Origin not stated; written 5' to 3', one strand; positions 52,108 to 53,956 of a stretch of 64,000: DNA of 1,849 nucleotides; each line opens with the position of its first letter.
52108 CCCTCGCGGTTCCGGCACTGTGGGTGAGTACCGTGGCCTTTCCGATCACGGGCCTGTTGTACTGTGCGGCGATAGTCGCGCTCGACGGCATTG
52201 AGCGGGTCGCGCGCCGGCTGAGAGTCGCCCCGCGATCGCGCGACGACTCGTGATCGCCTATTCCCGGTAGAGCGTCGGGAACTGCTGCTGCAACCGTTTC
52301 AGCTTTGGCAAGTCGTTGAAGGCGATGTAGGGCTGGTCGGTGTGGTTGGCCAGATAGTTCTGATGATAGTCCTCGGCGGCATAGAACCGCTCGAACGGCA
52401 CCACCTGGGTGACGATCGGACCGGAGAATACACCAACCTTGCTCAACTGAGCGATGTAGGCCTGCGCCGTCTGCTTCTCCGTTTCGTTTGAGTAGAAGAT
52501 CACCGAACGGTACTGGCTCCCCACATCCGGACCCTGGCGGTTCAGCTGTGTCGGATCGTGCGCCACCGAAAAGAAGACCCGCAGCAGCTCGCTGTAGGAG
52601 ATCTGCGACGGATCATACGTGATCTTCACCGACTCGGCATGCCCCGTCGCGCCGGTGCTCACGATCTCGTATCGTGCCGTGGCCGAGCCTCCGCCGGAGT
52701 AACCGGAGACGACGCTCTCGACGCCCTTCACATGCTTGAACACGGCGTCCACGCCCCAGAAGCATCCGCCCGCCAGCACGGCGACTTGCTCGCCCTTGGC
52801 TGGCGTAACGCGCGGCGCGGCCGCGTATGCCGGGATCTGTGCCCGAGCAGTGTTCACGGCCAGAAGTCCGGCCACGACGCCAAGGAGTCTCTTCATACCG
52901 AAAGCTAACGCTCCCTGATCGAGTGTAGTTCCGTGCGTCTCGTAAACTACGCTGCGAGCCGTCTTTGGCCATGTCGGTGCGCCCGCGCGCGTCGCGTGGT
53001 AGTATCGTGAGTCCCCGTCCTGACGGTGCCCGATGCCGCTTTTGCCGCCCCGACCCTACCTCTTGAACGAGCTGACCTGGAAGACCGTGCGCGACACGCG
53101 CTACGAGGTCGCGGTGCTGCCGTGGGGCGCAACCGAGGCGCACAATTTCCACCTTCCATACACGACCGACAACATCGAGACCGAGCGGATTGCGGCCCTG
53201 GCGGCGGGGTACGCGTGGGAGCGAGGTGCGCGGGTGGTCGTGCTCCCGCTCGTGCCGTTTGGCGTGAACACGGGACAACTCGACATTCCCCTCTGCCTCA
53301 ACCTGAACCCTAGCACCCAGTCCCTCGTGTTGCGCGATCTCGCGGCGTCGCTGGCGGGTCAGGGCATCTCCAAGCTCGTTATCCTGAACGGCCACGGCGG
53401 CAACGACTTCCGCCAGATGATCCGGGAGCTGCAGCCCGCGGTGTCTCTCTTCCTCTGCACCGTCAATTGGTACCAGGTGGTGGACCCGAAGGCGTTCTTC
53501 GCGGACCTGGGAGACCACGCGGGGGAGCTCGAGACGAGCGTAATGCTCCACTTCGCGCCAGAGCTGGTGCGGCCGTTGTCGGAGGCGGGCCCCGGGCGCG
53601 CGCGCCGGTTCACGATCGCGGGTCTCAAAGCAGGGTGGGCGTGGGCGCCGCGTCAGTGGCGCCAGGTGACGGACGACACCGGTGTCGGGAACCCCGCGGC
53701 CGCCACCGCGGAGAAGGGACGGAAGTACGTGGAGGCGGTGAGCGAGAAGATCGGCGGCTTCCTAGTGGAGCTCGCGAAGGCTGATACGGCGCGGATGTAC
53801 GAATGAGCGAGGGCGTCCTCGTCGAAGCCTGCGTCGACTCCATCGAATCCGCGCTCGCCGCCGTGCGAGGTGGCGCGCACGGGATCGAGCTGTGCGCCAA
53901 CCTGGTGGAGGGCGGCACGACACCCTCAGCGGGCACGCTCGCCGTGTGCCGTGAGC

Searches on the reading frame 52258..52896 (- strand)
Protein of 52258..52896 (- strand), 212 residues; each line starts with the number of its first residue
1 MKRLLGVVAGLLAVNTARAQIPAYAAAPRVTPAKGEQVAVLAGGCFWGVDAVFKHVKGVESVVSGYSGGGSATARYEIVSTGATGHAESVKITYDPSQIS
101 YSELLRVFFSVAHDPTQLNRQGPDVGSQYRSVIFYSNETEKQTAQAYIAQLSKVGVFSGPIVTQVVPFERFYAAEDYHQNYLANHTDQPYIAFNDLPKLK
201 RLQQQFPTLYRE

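Call 43: search_protein_families(library=pfam, max_evalue=0.001, proteins=[window:52258-52896:-])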
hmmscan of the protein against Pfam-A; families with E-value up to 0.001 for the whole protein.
window:52258-52896:- (212 aa): 1 family
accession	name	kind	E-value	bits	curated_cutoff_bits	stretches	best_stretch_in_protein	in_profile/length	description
PF01625.27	PMSR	-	2.4e-60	203.6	23.7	1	39-190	2-151/153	Peptide methionine sulfoxide reductase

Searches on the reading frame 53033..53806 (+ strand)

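Call 43: search_protein_families(library=pfam, max_evalue=0.001, proteins=[window:53033-53806:+])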
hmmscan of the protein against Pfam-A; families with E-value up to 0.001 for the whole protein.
window:53033-53806:+ (257 aa): 1 family
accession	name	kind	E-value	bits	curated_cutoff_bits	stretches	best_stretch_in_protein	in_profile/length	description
PF02633.19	Creatininase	-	4.7e-57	193.6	31.3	1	13-240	2-234/238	Creatinine amidohydrolase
